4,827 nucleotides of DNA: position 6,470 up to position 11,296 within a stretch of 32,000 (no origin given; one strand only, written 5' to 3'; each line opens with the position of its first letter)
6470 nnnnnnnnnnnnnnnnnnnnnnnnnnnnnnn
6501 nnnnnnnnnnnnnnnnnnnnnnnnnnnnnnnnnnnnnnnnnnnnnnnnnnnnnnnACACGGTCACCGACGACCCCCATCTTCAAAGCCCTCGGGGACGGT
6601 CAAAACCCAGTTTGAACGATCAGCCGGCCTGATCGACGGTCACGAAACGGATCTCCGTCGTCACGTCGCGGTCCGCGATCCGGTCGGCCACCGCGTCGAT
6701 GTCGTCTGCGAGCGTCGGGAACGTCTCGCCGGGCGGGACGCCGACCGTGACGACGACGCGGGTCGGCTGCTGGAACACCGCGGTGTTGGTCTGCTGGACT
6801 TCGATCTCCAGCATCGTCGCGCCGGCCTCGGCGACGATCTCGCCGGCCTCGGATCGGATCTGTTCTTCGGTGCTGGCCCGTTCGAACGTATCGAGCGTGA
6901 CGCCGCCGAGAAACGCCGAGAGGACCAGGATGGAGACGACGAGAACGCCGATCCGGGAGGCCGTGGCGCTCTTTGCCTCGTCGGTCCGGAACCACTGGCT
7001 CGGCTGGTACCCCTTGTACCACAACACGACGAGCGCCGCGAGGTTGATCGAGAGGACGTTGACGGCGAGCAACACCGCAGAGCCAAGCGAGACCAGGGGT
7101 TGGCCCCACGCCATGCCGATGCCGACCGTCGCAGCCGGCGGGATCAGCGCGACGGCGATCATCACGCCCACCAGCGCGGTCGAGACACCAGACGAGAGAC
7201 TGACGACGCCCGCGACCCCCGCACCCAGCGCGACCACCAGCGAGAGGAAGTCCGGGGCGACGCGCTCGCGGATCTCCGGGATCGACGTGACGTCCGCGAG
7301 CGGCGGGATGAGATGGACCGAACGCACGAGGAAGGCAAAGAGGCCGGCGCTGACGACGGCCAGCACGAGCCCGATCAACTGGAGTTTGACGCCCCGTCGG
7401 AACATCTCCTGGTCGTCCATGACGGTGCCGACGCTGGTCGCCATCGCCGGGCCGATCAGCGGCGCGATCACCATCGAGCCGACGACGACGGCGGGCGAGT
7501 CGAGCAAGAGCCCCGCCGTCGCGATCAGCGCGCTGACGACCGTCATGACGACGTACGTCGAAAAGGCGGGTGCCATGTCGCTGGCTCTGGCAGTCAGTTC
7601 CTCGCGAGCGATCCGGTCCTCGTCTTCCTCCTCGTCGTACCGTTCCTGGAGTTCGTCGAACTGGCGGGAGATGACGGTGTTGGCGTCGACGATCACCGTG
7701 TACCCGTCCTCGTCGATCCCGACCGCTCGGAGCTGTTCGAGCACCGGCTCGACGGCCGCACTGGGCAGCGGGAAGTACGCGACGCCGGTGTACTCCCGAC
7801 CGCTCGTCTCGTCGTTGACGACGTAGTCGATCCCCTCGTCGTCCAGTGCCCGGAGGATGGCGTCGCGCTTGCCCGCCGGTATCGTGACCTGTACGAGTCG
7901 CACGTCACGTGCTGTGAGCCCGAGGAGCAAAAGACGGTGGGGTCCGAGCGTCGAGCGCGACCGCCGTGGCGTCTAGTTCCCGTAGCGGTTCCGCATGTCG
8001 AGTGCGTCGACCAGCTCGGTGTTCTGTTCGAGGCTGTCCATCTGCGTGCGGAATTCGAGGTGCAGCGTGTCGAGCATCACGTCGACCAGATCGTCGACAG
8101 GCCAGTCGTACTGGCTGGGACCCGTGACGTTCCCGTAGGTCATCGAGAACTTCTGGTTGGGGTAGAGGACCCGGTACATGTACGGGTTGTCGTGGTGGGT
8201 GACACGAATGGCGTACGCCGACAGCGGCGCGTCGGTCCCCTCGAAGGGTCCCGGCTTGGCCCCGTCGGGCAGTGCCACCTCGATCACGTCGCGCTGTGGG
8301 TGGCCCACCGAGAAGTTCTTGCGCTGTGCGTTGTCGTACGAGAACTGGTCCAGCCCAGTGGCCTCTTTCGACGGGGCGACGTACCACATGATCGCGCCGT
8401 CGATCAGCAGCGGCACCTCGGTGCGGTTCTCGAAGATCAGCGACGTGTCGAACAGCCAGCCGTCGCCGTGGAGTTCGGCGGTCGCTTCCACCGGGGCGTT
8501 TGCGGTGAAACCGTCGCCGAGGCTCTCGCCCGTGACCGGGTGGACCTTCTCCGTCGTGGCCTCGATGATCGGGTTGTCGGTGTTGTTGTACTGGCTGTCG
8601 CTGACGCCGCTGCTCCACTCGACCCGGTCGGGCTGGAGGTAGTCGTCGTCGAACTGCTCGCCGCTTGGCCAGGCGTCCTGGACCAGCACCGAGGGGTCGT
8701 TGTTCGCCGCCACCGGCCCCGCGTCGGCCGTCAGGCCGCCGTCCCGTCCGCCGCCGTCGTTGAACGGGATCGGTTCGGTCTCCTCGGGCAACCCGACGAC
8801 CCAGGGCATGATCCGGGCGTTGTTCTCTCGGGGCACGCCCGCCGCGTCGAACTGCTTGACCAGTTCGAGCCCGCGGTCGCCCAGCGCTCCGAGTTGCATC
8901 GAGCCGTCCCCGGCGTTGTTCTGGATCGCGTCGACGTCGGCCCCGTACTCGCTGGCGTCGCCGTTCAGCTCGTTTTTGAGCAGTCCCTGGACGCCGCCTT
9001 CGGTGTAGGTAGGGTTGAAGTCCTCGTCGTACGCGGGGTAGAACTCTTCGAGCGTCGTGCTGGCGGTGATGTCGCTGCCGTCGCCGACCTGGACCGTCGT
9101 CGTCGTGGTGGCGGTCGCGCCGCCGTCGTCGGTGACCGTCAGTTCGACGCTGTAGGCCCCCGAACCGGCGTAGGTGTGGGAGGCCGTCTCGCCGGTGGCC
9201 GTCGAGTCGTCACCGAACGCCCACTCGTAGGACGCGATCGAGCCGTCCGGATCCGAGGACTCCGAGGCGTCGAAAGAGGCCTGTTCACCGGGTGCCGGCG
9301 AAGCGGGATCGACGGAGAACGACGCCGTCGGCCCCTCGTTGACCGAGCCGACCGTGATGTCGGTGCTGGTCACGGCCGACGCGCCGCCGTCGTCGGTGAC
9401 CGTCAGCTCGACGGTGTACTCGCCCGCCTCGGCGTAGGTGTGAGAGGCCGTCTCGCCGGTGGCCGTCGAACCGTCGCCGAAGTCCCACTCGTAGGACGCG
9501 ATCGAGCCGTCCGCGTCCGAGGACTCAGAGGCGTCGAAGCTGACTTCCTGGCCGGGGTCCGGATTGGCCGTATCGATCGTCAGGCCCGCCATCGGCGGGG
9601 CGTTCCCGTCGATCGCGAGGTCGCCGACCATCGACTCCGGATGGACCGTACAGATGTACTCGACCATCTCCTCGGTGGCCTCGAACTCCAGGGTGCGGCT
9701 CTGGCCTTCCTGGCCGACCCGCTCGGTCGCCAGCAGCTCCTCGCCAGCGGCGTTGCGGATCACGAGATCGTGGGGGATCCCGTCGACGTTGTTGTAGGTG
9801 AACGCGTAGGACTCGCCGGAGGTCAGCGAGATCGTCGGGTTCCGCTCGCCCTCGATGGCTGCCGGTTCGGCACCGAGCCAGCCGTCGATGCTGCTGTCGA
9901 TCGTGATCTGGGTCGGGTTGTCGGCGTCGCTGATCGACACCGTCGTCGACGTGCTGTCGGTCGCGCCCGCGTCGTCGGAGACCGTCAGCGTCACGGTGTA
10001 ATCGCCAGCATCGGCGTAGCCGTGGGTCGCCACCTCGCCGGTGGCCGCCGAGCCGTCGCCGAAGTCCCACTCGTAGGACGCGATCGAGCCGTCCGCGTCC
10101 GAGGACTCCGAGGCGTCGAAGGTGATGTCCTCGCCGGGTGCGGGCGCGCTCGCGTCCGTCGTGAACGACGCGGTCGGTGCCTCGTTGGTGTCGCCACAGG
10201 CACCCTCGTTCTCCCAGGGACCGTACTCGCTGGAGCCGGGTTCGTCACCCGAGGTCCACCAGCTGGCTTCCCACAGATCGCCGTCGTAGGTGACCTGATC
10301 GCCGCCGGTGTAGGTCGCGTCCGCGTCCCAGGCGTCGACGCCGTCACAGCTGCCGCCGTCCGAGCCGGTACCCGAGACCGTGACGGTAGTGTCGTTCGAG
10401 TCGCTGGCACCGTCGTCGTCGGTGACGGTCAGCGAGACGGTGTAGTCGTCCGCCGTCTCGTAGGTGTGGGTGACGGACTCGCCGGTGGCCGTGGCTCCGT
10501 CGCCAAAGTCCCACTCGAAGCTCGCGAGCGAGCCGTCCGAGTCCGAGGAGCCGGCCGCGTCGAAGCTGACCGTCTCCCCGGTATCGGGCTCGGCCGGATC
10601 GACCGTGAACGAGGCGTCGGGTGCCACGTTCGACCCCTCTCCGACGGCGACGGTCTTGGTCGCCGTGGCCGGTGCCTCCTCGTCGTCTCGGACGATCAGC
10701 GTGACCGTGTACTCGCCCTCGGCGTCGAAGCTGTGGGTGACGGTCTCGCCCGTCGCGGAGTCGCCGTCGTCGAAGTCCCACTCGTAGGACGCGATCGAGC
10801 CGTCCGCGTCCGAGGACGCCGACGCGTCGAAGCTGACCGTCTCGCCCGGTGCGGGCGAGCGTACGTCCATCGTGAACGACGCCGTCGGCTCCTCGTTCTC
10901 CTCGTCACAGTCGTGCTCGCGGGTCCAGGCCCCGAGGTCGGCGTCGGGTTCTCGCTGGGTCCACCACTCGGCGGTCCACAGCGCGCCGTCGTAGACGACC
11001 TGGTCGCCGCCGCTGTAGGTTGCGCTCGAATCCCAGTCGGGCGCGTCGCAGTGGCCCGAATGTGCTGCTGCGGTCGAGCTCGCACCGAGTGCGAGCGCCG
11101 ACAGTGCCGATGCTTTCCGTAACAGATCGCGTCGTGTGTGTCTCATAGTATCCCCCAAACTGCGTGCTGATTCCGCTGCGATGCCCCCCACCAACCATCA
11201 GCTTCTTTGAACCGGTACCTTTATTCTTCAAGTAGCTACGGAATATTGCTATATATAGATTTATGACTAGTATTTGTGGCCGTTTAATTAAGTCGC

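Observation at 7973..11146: Unusual secreted architecture: two chitin-binding modules, five PKD repeats, a blue-copper domain and an unknown catalytic-size domain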

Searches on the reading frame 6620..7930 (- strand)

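Call 11: search_protein_families(library=pfam, proteins=[window:6620-7930:-], max_evalue=0.001)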
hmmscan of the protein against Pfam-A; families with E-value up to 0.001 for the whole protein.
window:6620-7930:- (436 aa): 1 family
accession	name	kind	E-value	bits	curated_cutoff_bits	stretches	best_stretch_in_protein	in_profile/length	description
PF04087.19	DUF389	-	1.6e-38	132.2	23.9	1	153-297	1-137/137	Domain of unknown function (DUF389)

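Call 59: search_protein_families(library=ncbifam, proteins=[window:6620-7930:-], max_evalue=0.01)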
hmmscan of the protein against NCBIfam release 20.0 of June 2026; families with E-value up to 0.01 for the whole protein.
window:6620-7930:- (436 aa): 2 families
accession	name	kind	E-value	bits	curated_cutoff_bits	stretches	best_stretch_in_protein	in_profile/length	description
TIGR00341.1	TIGR00341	hypoth_equivalog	4.8e-50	170.7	94.75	1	22-338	18-322/325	TIGR00341 family protein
TIGR00271.1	TIGR00271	domain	2.8e-39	134.6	146.5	1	125-303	6-175/175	uncharacterized hydrophobic domain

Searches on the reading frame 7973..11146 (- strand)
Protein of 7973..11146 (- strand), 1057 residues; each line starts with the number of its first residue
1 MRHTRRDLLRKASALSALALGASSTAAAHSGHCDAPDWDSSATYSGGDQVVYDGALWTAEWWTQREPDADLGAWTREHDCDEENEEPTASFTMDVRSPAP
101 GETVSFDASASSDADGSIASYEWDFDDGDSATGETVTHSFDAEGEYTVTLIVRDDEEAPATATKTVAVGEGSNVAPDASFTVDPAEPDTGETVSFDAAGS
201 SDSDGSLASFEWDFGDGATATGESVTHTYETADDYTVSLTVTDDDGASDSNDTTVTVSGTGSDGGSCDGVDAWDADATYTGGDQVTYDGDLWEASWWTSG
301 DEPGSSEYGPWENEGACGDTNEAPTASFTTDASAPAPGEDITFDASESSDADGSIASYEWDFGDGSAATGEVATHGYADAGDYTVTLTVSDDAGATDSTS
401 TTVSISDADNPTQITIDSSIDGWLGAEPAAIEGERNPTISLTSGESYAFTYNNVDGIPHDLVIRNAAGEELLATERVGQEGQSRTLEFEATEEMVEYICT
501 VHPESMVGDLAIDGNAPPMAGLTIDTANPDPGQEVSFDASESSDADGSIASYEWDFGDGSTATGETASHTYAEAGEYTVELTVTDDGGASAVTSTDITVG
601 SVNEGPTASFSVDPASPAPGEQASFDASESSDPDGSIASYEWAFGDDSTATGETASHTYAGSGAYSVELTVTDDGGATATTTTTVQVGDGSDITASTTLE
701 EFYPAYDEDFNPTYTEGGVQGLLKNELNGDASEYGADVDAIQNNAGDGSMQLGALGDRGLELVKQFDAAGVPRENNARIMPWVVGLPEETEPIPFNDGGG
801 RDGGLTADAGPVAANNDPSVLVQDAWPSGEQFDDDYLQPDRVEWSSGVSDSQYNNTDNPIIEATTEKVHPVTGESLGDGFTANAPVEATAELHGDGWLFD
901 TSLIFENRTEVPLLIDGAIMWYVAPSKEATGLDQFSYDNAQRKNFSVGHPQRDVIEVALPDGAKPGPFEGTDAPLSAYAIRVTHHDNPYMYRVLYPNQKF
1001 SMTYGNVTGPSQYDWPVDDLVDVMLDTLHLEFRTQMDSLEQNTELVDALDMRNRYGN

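Call 3: search_protein_families(library=pfam, proteins=[window:7973-11146:-], max_evalue=1)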
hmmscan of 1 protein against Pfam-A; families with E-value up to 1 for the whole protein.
window:7973-11146:- (1057 aa): 22 families
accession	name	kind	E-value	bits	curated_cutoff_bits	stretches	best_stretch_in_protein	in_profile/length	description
PF18911.6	PKD_4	-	9.1e-121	394.6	27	5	515-596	1-81/85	PKD domain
PF00801.26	PKD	-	1.1e-80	266.1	23.5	5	529-594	8-76/80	PKD domain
PF22352.2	K319L-like_PKD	-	5e-46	155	27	5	531-599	10-84/84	K319L-like, PKD domain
PF02839.19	CBM_5_12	-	6.4e-15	55.4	26.2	2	272-311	1-43/44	Carbohydrate-binding module family 5/12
PF21027.3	Sde0182_C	-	4.4e-12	46.8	27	5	624-689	3-67/83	Cellulose-binding protein Sde0182, C-terminal domain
PF18981.6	InlK_D3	-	1.7e-06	28.4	25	1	379-404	48-72/75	Internalin K domain (D3/D4)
PF08329.16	ChitinaseA_N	-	8.9e-06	25.8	21.2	1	365-409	67-111/133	Chitinase A, N-terminal domain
PF14600.11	CBM_5_12_2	-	1.2e-05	25.5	27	2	37-81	17-62/62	Cellulose-binding domain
PF01835.25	MG2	-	1.9e-05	25.4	32.8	0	546-595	45-92/96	MG2 domain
PF13754.12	Big_3_4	-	0.00016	22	27.3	0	134-166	24-56/106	Domain of unknown function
PF02010.21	REJ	-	0.00044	19.4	25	0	132-174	162-204/452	REJ domain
PF16403.11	Bact_surface_Ig-like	-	0.0013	19.1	27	1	377-404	43-70/71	Bacterial surface protein, Ig-like domain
PF15418.12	DUF4625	-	0.0014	19.4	27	0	378-405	103-130/131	Domain of unknown function (DUF4625)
PF00127.26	Copper-bind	-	0.0029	18.4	21.2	1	438-512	18-98/99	Copper binding proteins, plastocyanin/azurin family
PF16967.11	TcfC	-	0.0057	16.6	29.4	0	662-685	43-66/68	E-set like domain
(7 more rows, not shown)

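Call 4: search_protein_families(library=ncbifam, proteins=[window:7973-11146:-], max_evalue=1)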
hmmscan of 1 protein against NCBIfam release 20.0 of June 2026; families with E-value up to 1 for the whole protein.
window:7973-11146:- (1057 aa): 7 families
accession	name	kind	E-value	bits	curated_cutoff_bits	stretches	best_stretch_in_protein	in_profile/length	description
TIGR00864.1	PCC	subfamily_domain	2.5e-26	90.5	1861.4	5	201-257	1419-1472/2700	polycystin cation channel protein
NF058578.1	CPR_pilus_PamR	equivalog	1.6e-08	33.8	300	3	556-592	187-231/297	pilus system RbmA-like protein PamR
NF033932.1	LapB_rpt_80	domain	2.5e-08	34.1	45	2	381-420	1-40/83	LapB repeat-containing protein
NF041112.1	chap_CsgH_alph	subfamily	1.2e-05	25.3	35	0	216-248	54-86/91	curli-like amyloid fiber formation chaperone CsgH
NF012211.1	tand_rpt_95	domain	0.0016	18.4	90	1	559-609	40-94/98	tandem-95 repeat protein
TIGR02657.1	amicyanin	equivalog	0.091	13.2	110.2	1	438-504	12-75/83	amicyanin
TIGR02331.1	rib_alpha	repeat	0.41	10.9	35.25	1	216-263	24-72/80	Rib/alpha/Esp repeat surface protein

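Call 6: search_solved_structures(query=window:7973-11146:-, max_evalue=1)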
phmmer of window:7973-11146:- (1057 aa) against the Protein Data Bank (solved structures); distinct sequences matched with E-value up to 1: 38.
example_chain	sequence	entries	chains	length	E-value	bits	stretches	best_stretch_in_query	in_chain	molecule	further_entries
9lrk_A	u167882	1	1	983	4.6e-28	101.2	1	532-689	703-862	Collagenase ColH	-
9lqj_A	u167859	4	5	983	4.6e-28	101.2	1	532-689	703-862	Collagenase ColH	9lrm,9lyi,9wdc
4aqo_A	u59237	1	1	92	2e-18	69.2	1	319-406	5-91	COLLAGENASE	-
4jrw_A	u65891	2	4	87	1.8e-17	66.2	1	323-406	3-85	Collagenase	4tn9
2y72_A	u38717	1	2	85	5.5e-17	64.5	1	328-405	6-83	COLLAGENASE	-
2y3u_A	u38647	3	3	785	9.2e-17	63.8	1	319-406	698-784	COLLAGENASE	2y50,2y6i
2c26_A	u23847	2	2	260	7.5e-15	57.4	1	172-266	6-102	ENDOGLUCANASE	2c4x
4u7k_A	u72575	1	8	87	1.2e-14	56.8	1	532-597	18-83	ColH protein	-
4u6t_A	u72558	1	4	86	1.3e-14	56.7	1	532-597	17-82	ColH protein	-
4l9d_A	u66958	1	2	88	7e-13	50.9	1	345-405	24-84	Protease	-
6aem_A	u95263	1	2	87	6.5e-12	47.7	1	321-404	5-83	PKD domain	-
4jgu_A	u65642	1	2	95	2.3e-11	45.9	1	532-592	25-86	ColH protein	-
4txg_A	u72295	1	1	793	2.6e-09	39.1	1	266-320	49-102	Chitinase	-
6nz0_Z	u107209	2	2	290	5.9e-08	34.6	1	531-687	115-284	Dyslexia-associated protein KIAA0319-like protein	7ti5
1l0q_A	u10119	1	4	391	7.9e-08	34.2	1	350-407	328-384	Surface layer protein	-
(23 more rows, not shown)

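Call 37: find_encoding_contigs(protein=window:7976-11146:-, flank=10000, max_places=3)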
Protein window:7976-11146:- (1057 aa): 4 contigs read that carry it; 1 place shown.
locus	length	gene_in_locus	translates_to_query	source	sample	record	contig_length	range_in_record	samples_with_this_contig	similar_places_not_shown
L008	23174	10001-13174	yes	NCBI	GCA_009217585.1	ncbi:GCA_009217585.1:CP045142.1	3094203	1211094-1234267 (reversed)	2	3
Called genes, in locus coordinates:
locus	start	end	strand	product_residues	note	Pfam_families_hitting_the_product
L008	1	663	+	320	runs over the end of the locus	PF20030:bpMoxR (weak), PF00004:AAA (weak), PF07726:AAA_3, PF07728:AAA_5, PF17863:AAA_lid_2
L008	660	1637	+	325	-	-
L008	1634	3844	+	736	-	PF11992:TgpA_N, PF01841:Transglut_core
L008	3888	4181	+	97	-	PF01253:SUI1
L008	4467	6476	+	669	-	PF08448:PAS_4 (weak), PF02518:HATPase_c, PF07081:DUF1349 (weak)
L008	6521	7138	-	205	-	PF00009:GTP_EFTU (faint), PF03193:RsgA_GTPase (faint), PF01926:MMR_HSR1, PF02421:FeoB_N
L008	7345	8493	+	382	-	PF01408:GFO_IDH_MocA, PF22725:GFO_IDH_MocA_C3, PF02894:GFO_IDH_MocA_C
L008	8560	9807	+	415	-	PF01408:GFO_IDH_MocA, PF22725:GFO_IDH_MocA_C3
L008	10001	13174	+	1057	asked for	PF00801:PKD, PF18911:PKD_4, PF22352:K319L-like_PKD, PF00801:PKD, PF18911:PKD_4, PF02839:CBM_5_12, PF00801:PKD, PF18911:PKD_4, +14 more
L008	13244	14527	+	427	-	PF04087:DUF389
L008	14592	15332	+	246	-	PF04402:SIMPL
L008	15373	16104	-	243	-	PF06267:DUF1028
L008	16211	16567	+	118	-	PF04472:SepF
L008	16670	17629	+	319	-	PF00005:ABC_tran, PF13304:AAA_21, PF13732:DrrA1-3_C (weak)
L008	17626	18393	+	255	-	PF01061:ABC2_membrane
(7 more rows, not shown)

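Call 64: list_cluster_members(proteins=[window:7976-11146:-, P0034])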
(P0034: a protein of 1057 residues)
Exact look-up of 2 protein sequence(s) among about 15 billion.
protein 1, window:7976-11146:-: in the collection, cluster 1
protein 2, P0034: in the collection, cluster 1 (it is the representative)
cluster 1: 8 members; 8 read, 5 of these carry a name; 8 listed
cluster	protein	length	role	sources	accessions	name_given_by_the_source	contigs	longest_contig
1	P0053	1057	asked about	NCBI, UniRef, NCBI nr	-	-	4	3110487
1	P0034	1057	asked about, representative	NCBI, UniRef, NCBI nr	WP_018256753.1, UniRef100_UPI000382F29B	PKD domain-containing protein [Halomicrobium katesii] | PKD domain-containing protein n=1 Tax=Halomicrobium katesii TaxID=437163 ...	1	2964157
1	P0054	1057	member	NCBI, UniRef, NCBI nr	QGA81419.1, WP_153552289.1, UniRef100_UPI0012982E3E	PKD domain-containing protein [Halomicrobium sp. LC1Hm] | PKD domain-containing protein n=1 Tax=Halomicrobium sp. LC1Hm TaxID=2610902 ...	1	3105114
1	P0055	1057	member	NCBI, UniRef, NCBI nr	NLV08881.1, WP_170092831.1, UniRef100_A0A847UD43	PKD domain-containing protein [Halomicrobium mukohataei] | PKD domain-containing protein n=1 Tax=Halomicrobium mukohataei TaxID=57705 ...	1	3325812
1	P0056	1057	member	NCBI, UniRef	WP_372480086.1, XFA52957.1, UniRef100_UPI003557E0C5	PKD domain-containing protein [Halomicrobium sp. HM KBTZ05] | PKD domain-containing protein n=1 Tax=Halomicrobium sp. HM KBTZ05 TaxID=3242663 ...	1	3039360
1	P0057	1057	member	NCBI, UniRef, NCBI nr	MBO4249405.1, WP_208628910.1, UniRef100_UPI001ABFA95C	PKD domain-containing protein [Halomicrobium sp. IBSBa] | PKD domain-containing protein n=1 Tax=Halomicrobium sp. IBSBa TaxID=2778916 ...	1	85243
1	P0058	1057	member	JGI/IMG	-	-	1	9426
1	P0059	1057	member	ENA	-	-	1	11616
